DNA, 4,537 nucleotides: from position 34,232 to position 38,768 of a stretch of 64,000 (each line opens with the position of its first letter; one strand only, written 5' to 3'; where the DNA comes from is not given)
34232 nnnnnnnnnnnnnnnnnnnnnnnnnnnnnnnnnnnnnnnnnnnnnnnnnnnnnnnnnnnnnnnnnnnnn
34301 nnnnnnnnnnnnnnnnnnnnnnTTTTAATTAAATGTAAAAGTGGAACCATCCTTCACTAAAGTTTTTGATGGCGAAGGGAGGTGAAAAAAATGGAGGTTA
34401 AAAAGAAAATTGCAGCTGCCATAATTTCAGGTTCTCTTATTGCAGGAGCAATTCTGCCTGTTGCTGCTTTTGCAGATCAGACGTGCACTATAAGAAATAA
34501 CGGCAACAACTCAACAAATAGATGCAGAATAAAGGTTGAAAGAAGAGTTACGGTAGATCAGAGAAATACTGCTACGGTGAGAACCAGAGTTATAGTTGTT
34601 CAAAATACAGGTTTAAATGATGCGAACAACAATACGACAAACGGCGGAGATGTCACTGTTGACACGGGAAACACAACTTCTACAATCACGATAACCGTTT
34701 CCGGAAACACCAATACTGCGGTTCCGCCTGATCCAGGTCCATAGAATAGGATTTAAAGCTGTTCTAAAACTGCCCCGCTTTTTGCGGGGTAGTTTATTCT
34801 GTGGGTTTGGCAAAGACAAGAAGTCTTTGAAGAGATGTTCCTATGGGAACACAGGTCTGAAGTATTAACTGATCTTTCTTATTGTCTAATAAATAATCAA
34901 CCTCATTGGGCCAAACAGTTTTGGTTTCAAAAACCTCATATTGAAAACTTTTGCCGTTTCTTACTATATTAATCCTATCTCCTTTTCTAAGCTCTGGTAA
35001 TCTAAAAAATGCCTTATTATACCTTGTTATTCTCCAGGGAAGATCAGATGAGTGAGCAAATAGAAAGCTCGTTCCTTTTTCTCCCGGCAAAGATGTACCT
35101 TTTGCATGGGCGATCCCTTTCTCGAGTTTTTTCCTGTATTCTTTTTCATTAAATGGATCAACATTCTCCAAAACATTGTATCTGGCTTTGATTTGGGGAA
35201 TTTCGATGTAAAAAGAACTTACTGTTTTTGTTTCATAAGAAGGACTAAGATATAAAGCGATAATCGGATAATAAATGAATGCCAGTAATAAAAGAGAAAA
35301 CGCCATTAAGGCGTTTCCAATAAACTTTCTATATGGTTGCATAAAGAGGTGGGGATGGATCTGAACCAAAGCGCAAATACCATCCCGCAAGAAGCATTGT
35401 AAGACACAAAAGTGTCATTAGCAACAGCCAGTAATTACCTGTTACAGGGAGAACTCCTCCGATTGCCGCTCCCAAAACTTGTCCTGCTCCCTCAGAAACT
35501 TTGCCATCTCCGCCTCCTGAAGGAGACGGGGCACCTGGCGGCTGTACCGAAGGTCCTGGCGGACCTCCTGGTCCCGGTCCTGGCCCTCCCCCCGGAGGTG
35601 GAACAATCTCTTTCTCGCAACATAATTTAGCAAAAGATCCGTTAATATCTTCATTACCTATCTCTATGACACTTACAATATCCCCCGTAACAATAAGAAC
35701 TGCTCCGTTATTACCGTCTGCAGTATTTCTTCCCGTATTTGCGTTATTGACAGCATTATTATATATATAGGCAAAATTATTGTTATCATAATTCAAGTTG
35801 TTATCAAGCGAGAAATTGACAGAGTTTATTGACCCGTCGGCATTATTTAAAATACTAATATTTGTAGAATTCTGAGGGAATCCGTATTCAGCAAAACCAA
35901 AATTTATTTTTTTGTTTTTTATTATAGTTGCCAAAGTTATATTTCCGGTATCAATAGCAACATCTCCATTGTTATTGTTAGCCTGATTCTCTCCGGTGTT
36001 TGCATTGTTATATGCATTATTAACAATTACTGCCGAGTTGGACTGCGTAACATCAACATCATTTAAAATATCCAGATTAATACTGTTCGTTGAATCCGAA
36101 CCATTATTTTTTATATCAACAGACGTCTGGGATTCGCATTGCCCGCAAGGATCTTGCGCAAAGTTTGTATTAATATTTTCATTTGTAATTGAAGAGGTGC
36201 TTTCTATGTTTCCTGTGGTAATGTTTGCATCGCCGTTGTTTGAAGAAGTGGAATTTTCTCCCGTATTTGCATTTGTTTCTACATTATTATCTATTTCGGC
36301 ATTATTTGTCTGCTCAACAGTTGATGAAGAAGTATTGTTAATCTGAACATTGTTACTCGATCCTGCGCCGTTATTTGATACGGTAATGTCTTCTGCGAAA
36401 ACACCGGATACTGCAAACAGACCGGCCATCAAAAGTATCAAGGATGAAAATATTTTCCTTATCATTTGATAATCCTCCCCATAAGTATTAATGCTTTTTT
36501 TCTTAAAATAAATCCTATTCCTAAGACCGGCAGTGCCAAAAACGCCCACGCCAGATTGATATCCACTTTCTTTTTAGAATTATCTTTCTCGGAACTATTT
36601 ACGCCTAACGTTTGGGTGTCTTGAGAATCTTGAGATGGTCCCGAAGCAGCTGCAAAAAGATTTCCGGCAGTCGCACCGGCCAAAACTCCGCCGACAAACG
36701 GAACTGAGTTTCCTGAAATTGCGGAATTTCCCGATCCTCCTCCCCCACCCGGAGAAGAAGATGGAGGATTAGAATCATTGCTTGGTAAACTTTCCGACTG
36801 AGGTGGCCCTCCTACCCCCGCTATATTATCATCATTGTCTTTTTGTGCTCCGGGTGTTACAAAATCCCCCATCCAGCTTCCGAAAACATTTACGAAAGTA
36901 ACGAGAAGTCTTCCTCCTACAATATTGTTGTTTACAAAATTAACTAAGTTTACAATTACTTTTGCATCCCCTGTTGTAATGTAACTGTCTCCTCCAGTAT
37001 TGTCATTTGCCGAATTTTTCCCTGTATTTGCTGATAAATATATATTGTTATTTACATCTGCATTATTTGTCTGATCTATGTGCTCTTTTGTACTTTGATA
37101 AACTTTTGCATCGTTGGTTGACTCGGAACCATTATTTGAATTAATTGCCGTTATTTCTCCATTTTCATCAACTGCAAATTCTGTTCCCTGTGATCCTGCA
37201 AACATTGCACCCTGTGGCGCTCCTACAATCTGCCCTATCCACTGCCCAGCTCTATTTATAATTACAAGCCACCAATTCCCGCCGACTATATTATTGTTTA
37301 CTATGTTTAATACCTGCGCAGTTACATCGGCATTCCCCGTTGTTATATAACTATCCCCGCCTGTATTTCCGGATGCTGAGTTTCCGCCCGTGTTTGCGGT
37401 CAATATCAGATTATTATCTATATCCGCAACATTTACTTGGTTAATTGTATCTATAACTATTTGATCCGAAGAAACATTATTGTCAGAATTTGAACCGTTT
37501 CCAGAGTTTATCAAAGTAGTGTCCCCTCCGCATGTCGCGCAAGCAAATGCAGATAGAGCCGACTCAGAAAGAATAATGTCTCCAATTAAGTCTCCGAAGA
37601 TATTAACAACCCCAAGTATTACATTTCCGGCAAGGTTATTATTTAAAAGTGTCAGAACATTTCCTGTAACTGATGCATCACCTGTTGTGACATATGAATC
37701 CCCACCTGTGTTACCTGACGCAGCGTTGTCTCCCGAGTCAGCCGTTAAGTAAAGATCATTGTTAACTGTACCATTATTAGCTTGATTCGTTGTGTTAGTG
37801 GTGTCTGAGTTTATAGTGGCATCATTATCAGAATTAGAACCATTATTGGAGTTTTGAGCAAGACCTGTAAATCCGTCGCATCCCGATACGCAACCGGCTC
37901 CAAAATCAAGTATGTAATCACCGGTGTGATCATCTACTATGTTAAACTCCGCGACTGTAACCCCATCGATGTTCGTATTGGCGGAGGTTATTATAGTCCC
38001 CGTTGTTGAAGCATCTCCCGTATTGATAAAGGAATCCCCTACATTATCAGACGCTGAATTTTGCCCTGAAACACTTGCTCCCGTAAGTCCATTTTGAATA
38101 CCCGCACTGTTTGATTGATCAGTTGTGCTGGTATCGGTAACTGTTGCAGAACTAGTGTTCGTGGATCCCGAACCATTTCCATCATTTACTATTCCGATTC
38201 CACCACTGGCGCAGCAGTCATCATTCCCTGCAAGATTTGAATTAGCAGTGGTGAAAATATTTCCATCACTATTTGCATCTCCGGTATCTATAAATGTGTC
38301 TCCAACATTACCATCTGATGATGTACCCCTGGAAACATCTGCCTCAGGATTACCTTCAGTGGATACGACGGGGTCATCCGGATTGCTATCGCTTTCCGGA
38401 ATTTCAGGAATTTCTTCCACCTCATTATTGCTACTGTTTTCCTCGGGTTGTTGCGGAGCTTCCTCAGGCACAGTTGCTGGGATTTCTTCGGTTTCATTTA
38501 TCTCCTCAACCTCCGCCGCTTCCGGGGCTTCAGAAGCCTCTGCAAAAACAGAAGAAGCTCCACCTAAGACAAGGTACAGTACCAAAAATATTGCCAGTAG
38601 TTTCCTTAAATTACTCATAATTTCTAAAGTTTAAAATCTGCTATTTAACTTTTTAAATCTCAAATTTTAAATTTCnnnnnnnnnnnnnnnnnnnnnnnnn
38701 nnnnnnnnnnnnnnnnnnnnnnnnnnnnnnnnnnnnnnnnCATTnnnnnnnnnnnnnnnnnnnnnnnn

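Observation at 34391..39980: Unrecognised ~85-aa Asn/Asp-rich repeat module shared by four adjacent secreted proteins, one sortase-anchored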

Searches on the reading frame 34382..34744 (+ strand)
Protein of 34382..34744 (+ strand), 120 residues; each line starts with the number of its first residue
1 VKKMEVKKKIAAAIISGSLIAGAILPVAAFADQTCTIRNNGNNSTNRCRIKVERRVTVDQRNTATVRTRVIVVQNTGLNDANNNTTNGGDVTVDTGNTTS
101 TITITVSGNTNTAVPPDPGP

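Call 3: search_protein_families(library=pfam, proteins=[window:34382-34744:+], max_evalue=1)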
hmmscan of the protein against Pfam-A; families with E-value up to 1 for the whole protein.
window:34382-34744:+ (120 aa): 1 family
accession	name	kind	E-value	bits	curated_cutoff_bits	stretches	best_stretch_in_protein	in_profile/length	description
PF09643.15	YopX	-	0.013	15.9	22.4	1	44-102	22-80/128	YopX protein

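Call 4: search_protein_families(library=ncbifam, proteins=[window:34382-34744:+], max_evalue=1)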
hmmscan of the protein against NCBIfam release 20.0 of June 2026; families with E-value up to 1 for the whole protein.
window:34382-34744:+ (120 aa): 1 family
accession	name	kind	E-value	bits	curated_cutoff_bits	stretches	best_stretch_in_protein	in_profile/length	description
TIGR03579.1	EF_0833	hypoth_equivalog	0.57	10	215.45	0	6-28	186-208/209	conserved hypothetical protein EF_0833/AHA_3914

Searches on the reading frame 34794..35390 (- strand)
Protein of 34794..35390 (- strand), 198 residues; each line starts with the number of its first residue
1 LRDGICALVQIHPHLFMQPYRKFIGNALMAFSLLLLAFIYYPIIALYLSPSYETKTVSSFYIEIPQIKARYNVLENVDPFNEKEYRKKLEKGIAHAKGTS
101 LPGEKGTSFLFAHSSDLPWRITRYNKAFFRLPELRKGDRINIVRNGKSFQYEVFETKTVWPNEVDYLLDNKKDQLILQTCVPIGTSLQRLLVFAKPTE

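Call 3: search_protein_families(library=pfam, proteins=[window:34794-35390:-], max_evalue=1)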
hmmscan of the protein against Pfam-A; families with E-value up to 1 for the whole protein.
window:34794-35390:- (198 aa): 3 families
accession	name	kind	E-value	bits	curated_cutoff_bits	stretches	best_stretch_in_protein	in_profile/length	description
PF04203.18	Sortase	-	9.5e-25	87.2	26.6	1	62-196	1-124/125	Sortase domain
PF09627.16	PrgU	-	0.014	15.8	25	1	138-160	50-72/106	PrgU-like protein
PF03314.20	DUF273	-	0.075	13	30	1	138-176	171-209/219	Protein of unknown function, DUF273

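Call 4: search_protein_families(library=ncbifam, proteins=[window:34794-35390:-], max_evalue=1)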
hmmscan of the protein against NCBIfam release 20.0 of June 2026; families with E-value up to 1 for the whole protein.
window:34794-35390:- (198 aa): 7 families
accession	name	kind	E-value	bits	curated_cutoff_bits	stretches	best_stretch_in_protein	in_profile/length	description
NF033745.1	class_C_sortase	subfamily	2e-19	70.2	160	1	61-194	95-218/220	class C sortase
TIGR01076.1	sortase_fam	subfamily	3.2e-17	62.6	39.35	1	61-195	2-126/136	sortase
NF058671.1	sortase_SrtD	exception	3.5e-13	49.6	140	1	62-195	67-186/187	class D sortase, LPxTATN-specific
NF033746.1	class_D_sortase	subfamily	3.9e-13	49.4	165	1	61-197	12-134/135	class D sortase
NF033747.1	class_E_sortase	subfamily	1.2e-08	35.1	160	1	62-195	74-204/211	class E sortase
TIGR03784.1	marine_sortase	equivalog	1.9e-05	24.4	158.25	1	92-184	77-160/174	class GN sortase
NF033748.1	class_F_sortase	subfamily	8.7e-05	22.2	166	1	97-160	51-110/155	class F sortase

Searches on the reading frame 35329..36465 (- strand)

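Call 3: search_protein_families(library=pfam, proteins=[window:35329-36465:-], max_evalue=1)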
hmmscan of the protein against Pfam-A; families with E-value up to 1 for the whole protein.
window:35329-36465:- (378 aa): 1 family
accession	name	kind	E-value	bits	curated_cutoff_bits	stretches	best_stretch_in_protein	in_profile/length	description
PF12866.13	DUF3823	-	0.12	13.1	27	1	184-237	18-70/90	Protein of unknown function (DUF3823) N-terminal domain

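Call 4: search_protein_families(library=ncbifam, proteins=[window:35329-36465:-], max_evalue=1)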
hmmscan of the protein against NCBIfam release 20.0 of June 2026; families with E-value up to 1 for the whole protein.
window:35329-36465:- (378 aa): 0 families

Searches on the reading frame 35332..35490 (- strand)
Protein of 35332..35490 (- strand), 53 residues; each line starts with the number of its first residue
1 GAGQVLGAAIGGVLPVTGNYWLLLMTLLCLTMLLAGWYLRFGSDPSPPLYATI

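Call 69: search_protein_families(library=ncbifam, proteins=[window:35332-35490:-], max_evalue=10)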
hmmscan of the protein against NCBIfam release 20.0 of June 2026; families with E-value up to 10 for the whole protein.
seq(53 aa): 2 families
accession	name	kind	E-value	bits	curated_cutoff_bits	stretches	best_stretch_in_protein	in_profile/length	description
TIGR01167.1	LPXTG_anchor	domain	0.045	14.4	15.9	1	14-41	2-30/34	LPXTG cell wall anchor domain-containing protein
NF041323.1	Nitr_red_NasA_Halo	equivalog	0.22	10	1000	1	25-53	122-150/673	assimilatory nitrate reductase NasA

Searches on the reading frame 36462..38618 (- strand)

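Call 3: search_protein_families(library=pfam, proteins=[window:36462-38618:-], max_evalue=1)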
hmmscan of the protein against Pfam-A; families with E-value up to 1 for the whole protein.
window:36462-38618:- (718 aa): 0 families

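Call 4: search_protein_families(library=ncbifam, proteins=[window:36462-38618:-], max_evalue=1)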
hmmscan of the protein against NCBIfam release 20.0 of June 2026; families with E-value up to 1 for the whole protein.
window:36462-38618:- (718 aa): 2 families
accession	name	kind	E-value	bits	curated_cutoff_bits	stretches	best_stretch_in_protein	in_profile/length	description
NF053819.1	EF0750_LPXTG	subfamily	0.028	14.9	47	1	1-70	1-73/105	EF2685/EF0750 family sortase-dependent surface protein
NF033807.0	CopL_fam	subfamily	0.19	12.4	40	1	7-55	2-48/129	CopL family metal-binding regulatory protein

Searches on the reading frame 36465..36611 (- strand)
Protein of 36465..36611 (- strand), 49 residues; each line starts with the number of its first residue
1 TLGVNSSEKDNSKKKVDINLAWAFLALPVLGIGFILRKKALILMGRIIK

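Call 69: search_protein_families(library=ncbifam, proteins=[window:36465-36611:-], max_evalue=10)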
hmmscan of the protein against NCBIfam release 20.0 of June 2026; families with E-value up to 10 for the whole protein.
seq(49 aa): 0 families
